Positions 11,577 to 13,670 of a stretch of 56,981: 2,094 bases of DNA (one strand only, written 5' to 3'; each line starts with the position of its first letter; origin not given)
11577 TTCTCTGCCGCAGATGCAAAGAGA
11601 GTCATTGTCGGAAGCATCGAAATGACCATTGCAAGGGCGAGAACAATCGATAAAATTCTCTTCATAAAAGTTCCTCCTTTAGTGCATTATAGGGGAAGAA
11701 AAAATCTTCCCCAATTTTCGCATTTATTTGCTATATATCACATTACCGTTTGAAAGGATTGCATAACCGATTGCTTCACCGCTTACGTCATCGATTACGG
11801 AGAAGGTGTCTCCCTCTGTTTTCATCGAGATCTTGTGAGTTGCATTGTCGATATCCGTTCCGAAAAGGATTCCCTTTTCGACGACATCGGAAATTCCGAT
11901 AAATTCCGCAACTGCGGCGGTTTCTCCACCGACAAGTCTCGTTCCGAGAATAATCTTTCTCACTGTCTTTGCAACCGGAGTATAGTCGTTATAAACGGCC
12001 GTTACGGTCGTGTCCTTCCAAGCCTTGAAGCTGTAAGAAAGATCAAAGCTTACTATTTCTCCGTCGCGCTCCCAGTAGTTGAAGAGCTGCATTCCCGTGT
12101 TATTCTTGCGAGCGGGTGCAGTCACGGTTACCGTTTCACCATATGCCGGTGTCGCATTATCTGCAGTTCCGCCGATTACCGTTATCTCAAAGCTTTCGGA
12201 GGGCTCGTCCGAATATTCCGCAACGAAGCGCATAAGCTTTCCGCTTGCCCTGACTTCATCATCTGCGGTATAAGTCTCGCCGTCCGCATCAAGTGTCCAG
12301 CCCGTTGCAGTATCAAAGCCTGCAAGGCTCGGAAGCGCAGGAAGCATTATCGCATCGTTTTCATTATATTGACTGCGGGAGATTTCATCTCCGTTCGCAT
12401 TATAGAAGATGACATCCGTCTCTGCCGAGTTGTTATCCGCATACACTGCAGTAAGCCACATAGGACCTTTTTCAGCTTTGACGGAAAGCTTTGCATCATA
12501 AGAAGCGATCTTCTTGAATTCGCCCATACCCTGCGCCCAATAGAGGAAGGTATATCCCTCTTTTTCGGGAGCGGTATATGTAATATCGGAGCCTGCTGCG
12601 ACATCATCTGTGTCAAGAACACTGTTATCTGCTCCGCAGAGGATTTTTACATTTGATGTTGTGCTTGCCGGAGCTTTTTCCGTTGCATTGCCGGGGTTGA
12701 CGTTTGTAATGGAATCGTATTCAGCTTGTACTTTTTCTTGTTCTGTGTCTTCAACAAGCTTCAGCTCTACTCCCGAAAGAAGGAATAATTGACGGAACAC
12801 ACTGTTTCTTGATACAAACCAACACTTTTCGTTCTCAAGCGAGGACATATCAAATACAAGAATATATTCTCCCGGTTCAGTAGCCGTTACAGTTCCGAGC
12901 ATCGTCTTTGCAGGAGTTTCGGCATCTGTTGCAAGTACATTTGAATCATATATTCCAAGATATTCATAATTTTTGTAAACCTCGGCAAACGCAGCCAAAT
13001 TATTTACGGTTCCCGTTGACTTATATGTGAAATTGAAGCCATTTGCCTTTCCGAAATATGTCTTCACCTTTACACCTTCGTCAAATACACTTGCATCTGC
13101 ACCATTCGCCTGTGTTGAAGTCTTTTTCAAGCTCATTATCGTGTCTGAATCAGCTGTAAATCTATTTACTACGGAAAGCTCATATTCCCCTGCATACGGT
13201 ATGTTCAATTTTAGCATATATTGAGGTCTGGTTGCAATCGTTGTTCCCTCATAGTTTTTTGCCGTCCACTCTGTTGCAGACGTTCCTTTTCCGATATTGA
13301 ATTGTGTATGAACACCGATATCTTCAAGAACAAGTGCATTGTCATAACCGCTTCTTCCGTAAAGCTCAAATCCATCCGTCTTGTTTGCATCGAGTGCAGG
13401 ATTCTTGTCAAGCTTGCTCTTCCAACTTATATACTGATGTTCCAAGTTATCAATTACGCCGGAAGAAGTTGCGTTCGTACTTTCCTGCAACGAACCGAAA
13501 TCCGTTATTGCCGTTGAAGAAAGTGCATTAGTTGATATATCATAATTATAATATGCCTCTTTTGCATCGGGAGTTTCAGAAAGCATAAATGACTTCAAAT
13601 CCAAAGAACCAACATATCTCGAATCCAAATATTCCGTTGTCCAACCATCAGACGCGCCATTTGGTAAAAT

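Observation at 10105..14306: Each giant is preceded by a smaller, anchor-less secreted paralogue that copies the giant's own N-terminal modules (cognate partner pairs)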

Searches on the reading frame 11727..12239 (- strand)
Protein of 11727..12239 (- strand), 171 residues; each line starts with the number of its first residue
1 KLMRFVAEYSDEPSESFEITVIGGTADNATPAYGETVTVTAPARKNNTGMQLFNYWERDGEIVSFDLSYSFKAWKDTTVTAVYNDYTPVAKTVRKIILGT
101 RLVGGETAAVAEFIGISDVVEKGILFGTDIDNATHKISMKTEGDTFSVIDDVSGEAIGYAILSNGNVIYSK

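Call 61: predict_structure(alignment_id=A4)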
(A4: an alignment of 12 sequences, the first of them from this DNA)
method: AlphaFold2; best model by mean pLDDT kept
length: 171 residues; sequences in the alignment: 12
mean_pLDDT: 83.5   pTM: 0.73
mean pLDDT of the five models: 83.5, 83.0, 82.0, 73.5, 64.7
residues with pLDDT >= 90: 80; 70-90: 65; 50-70: 17; < 50: 9
segments of 3 or more residues with pLDDT < 50: 1-8
pLDDT, mean of each block of 10 residues (from residue 1): 40 77 96 92 79 91 93 93 75 86 81 90 88 86 81 82 91 70
secondary structure, 60 per line:
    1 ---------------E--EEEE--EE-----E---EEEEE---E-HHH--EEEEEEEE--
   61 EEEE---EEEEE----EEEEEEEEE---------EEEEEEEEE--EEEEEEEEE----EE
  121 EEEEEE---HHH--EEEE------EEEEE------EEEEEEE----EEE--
elements in order: E19-22 E36-40 E51-58 E61-64 E68-72 E77-85 E95-103 E106-114 E119-126 E135-138 E145-149 E156-162 E167-169

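Call 64: fold_search(model_id=the predicted structure, library=pdb)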
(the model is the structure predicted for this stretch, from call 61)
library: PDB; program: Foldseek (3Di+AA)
matches with E <= 10: 682; with E <= 0.001: 1
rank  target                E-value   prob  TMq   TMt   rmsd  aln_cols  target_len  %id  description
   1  1fcg                  3.2e-04  0.99  0.28  0.28  11.3       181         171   14  ECTODOMAIN OF HUMAN FC GAMMA RECEPTOR, FCGRIIA (released 2000-04-12)
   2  2vkw_A                4.1e-03  0.93  0.30  0.27  13.6       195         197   13  Human NCAM, FN3 domains 1 and 2 (released 2008-02-26)
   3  2vkw_B                3.5e-02  0.66  0.30  0.27  13.4       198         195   13  Human NCAM, FN3 domains 1 and 2 (released 2008-02-26)
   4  1fg9_E                6.0e-02  0.75  0.32  0.29  13.6       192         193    9  3:1 COMPLEX OF INTERFERON-GAMMA RECEPTOR WITH INTERFERON-GAMMA DIMER (released 2000-08-11)
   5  9gsd_B                6.3e-02  0.38  0.25  0.21  15.1       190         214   11  Cryo-EM structure of mouse PMCA-NPTN complex captured in E2 state (BEF3) (released 2025-08-06)
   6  9kf6                  7.7e-02  0.91  0.35  0.15  10.9       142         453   15  Crystal structure of the reaction intermediate of Streptomyces sp. sulfotransferase Cpz4 involved in caprazamycins synth (released 2025-11-05)
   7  3up1_A                8.2e-02  0.38  0.24  0.22  14.2       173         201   12  Crystal structure of the unliganded human interleukin-7 receptor extracellular domain (released 2012-02-08)
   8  9flw_A                8.6e-02  0.57  0.28  0.11  16.9       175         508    9  CryoEM structure of the fragment-6 (3571-4078) in the grappling hook protein A (GhpA) in the bacterium Aureispira sp.  (released 2024-10-16)
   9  9kf4                  1.1e-01  0.85  0.35  0.15  11.0       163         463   14  Crystal structure of Streptomyces sp. sulfotransferase Cpz4 involved in Caprazamycins Synthesis (released 2025-11-05)
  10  7mrq                  1.1e-01  0.33  0.27  0.18  19.1       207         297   12  Chicken CNTN4 FN1-FN3 domains with T751A, V752A, Y781A, E786A mutations (released 2022-01-05)
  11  9a3v_B                1.1e-01  0.44  0.29  0.28  13.9       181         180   12  Predicted model of tissue transglutaminase 2 (TG2) in complex with plasma fibronectin type III modules 14 and 15 (FNII (released 2024-02-02)
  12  8dpt_A                1.2e-01  0.44  0.30  0.15  18.2       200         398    8  The structure of the IL-11 signalling complex, with full-length extracellular gp130 (released 2023-11-29)
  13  5g56                  1.3e-01  0.54  0.32  0.09  12.6       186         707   13  THE TETRA-MODULAR CELLULOSOMAL ARABINOXYLANASE CtXyl5A STRUCTURE AS REVEALED BY X-RAY CRYSTALLOGRAPHY (released 2016-06-29)
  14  2w1n                  1.3e-01  0.20  0.25  0.20  25.7       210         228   10  cohesin and fibronectin type-III double module construct from the Clostridium perfringens glycoside hydrolase GH84C (released 2009-02-03)
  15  7y6e_A                1.4e-01  0.33  0.28  0.25  16.8       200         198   10  Crystal structure of sDscam FNIII23 domains, isoform Beta2v6 (released 2023-05-24)
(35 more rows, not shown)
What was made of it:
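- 11724..14306 (-): partA, an 860-aa secreted non-catalytic partner. It has a signal peptide, alpha module M1 (aa 25-262, nt 13521-14234), beta module M2 (aa 263-525, nt 12732-13520), three InlB-B-repeat-like units and an Ig/FN3-like C-terminal domain (aa 546-860, nt 11727-12671). Tail model in calls 61 and 64.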

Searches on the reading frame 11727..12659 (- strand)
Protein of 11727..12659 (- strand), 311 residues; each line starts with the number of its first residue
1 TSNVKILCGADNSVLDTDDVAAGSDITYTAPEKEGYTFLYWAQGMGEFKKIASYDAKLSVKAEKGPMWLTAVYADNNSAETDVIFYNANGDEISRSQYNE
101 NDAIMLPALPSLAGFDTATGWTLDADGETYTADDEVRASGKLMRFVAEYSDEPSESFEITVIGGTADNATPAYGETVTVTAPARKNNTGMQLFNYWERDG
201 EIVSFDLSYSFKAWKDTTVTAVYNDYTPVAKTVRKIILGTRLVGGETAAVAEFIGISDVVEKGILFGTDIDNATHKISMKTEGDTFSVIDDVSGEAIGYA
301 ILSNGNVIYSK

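Call 22: find_related_loci(query=A1, collection=genome_contigs, flank=10000)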
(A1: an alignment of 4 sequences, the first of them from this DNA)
Query A1 (311 aa) in genome_contigs; peptide patterns used: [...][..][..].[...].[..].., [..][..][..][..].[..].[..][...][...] (x = any residue, [..] = any of these).
135 stretches matched a pattern; 29 encode a relative of the query (tblastn E <= 1e-3); 29 distinct loci.
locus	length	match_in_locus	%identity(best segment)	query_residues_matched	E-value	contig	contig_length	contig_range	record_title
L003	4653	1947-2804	43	14-311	4e-67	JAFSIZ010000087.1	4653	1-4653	MAG: Oscillospiraceae bacterium isolate RGIG3186 Goat_Rectum.Co__c1079878, whole genome shotgun sequence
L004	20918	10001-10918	42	11-311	2e-64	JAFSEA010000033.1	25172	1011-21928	MAG: Oscillospiraceae bacterium isolate RGIG3057 Goat_Rectum-4__c253674, whole genome shotgun sequence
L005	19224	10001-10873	38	12-311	1e-58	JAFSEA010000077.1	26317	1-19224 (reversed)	MAG: Oscillospiraceae bacterium isolate RGIG3057 Goat_Rectum-4__c544960, whole genome shotgun sequence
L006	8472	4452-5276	39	30-311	2e-51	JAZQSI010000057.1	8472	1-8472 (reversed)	MAG: Eubacteriales bacterium isolate T1900045209_TC20190205.MAGScoT_cleanbin_000010 SGB_5344_k141_7456, whole genome sho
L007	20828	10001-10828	35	11-306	4e-46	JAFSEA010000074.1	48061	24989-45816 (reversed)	MAG: Oscillospiraceae bacterium isolate RGIG3057 Goat_Rectum-4__c531545, whole genome shotgun sequence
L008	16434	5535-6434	37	7-308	7e-46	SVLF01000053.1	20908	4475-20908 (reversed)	MAG: Oscillospiraceae bacterium isolate SIG480 NODE_12114_length_20908_cov_1.331360, whole genome shotgun sequence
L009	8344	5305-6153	36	11-311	1e-44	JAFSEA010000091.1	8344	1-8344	MAG: Oscillospiraceae bacterium isolate RGIG3057 Goat_Rectum-4__c595933, whole genome shotgun sequence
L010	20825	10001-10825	36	7-306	5e-40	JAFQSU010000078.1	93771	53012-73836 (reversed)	MAG: Oscillospiraceae bacterium isolate RGIG2118 Goat_Colon-4__c589767, whole genome shotgun sequence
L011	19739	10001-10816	36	20-309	8e-39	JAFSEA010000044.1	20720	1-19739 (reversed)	MAG: Oscillospiraceae bacterium isolate RGIG3057 Goat_Rectum-4__c337971, whole genome shotgun sequence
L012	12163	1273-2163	41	22-311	5e-57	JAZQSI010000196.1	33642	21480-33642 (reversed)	MAG: Eubacteriales bacterium isolate T1900045209_TC20190205.MAGScoT_cleanbin_000010 SGB_5344_k141_2227411, whole genome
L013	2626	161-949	28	18-280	1e-18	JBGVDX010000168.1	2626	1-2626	MAG: Acutalibacteraceae bacterium isolate fecal_MAG_427 fecal_MAG_427_contig_0168, whole genome shotgun sequence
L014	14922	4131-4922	30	5-283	2e-18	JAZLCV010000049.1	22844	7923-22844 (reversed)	MAG: Eubacteriales bacterium isolate T1900045044_TC20190037.MAGScoT_cleanbin_000030 SGB_4494_k141_3326692, whole genome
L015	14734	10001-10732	29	22-283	2e-17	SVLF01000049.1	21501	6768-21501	MAG: Oscillospiraceae bacterium isolate SIG480 NODE_11706_length_21501_cov_1.519229, whole genome shotgun sequence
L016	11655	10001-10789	27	18-280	2e-16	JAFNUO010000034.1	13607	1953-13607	MAG: Clostridia bacterium isolate RGIG136 Dairy_cattle_Cecum-2__c283255, whole genome shotgun sequence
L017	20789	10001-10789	26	18-280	2e-16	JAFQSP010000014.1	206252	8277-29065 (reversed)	MAG: Clostridia bacterium isolate RGIG2113 Goat_Colon-4__c609406, whole genome shotgun sequence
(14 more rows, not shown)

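Call 47: find_homologous_proteins(query=A1, max_evalue=0.00001)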
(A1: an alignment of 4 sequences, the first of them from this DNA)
Query A1 (4 sequences) (311 aa, profile of the alignment): 12 proteins with E <= 0.00001 among 8000 candidates.
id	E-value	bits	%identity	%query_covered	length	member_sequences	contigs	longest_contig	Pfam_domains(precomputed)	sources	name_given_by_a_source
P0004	4.7e-124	432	98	100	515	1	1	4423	PF09479.17,PF18998.7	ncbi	-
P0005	2.2e-95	337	74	93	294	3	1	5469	PF09479.17,PF18998.7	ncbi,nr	ncbi:MAG: InlB B-repeat-containing protein, partial [Oscillospiraceae bacterium]|nr:InlB B-repeat-co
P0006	2.5e-77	278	58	100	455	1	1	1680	-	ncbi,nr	ncbi:MAG: hypothetical protein IJN97_06395, partial [Oscillospiraceae bacterium]|nr:hypothetical pro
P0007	9.1e-73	263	25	85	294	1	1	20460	PF18998.7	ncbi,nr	ncbi:MAG: hypothetical protein IJO09_08970, partial [Oscillospiraceae bacterium]|nr:hypothetical pro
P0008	9.4e-64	234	44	96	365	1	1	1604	-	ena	-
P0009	4.5e-61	225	42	93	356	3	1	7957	-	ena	-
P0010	5.4e-45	172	35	89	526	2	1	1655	-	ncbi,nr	ncbi:MAG: hypothetical protein IJ949_00340, partial [Oscillospiraceae bacterium]|nr:hypothetical pro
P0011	2.0e-44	170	47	77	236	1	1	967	-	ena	-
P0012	1.3e-42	164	36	88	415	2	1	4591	-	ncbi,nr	ncbi:MAG: hypothetical protein IJF32_12625, partial [Oscillospiraceae bacterium]|nr:hypothetical pro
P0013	3.8e-37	146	34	86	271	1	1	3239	-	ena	-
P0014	9.2e-13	66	35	22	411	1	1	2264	PF09479.17,PF18998.7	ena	-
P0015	1.0e-6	46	47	11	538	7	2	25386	PF09479.17,PF18998.7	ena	-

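Call 48: find_encoding_contigs(protein=P0005, flank=10000, max_places=3)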
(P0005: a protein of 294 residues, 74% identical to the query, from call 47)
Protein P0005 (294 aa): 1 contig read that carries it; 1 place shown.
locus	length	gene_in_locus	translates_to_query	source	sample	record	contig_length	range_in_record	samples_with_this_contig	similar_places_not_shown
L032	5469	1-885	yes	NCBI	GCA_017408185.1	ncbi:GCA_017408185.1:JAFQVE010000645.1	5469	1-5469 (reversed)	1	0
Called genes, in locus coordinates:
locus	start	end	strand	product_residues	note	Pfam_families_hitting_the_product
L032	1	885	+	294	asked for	PF09479:Flg_new (faint), PF18998:Flg_new_2 (faint)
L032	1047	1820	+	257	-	PF00106:adh_short, PF01370:Epimerase (faint), PF08659:KR, PF13561:adh_short_C2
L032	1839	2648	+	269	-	PF00456:Transketolase_N, PF13292:DXP_synthase_N (weak), PF02775:TPP_enzyme_C (weak)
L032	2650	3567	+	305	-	PF02779:Transket_pyr, PF02780:Transketolase_C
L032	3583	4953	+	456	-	-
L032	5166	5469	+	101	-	PF00733:Asn_synthase (weak), PF03054:tRNA_Me_trans (weak)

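Call 49: find_encoding_contigs(protein=P0004, flank=10000, max_places=3)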
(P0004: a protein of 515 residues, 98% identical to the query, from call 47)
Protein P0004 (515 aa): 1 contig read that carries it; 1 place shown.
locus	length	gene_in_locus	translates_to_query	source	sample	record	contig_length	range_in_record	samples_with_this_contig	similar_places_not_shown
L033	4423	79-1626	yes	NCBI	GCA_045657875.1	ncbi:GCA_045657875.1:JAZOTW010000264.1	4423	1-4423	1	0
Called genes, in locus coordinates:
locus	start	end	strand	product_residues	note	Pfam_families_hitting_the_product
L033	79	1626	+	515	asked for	PF09479:Flg_new (faint), PF18998:Flg_new_2 (faint)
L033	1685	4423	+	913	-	?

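Call 50: find_encoding_contigs(protein=P0007, flank=10000, max_places=3)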
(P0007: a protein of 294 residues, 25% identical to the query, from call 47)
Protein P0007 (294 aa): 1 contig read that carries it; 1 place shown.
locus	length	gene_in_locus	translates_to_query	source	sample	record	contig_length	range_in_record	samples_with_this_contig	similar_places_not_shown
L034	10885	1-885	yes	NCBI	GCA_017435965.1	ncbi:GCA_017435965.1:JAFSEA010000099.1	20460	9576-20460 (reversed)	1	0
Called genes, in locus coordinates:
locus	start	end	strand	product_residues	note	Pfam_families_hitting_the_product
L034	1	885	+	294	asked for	PF18998:Flg_new_2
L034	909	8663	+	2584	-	PF02368:Big_2, PF26918:Ig_Eae (weak), PF22359:Big-like (weak), PF02368:Big_2 (weak), PF22359:Big-like (weak), PF07940:Hepar_II_III_C (weak), PF05345:He_PIG, PF00395:SLH, +2 more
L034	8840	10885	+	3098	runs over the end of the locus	-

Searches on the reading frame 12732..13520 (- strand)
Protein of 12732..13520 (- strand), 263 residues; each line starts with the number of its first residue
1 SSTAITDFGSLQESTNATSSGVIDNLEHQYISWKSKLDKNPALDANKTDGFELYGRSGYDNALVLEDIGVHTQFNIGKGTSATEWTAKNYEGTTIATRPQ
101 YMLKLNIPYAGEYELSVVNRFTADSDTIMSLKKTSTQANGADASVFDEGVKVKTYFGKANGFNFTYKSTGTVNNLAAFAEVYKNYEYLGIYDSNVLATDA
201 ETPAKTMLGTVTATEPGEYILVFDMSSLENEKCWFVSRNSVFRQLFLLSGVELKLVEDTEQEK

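Call 27: search_protein_families(library=pfam, proteins=[window:12732-13520:-], max_evalue=10)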
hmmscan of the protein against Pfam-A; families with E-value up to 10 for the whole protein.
seq(263 aa): 0 families
